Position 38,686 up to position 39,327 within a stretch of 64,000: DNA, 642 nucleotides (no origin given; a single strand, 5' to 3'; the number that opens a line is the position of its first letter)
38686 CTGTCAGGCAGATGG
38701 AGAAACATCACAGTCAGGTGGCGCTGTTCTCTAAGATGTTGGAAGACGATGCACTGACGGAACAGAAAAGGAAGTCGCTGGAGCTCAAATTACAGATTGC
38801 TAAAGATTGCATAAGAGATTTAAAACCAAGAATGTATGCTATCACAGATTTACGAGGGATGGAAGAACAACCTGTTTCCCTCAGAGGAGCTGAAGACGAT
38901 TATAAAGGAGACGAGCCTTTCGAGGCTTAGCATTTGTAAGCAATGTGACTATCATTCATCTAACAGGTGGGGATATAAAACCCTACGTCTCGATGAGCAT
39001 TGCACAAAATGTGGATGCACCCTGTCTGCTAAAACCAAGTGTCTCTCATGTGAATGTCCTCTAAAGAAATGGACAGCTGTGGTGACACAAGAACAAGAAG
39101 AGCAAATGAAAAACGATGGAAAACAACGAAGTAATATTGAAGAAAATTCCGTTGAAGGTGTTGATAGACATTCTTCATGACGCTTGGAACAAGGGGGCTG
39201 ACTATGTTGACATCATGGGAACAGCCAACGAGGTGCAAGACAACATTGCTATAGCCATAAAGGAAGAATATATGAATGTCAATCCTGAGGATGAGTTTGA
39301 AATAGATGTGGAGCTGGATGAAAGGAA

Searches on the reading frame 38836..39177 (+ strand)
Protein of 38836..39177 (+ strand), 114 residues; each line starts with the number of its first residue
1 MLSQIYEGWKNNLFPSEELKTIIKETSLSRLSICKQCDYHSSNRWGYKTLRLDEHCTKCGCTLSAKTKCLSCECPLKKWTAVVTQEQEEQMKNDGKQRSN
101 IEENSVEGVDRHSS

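Call 9: search_protein_families(library=pfam, proteins=[window:38836-39177:+], max_evalue=0.1)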
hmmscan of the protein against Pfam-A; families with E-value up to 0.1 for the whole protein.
window:38836-39177:+ (114 aa): 0 families

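Call 10: search_protein_families(library=phrogs, proteins=[window:38836-39177:+], max_evalue=0.01)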
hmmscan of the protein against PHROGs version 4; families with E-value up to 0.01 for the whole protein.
window:38836-39177:+ (114 aa): 2 families
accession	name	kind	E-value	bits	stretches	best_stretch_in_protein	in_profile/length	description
phrog_13558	-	unknown function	6.6e-08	33.5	1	26-79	24-68/69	-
phrog_37411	-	unknown function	9.8e-05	23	1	36-89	31-93/207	-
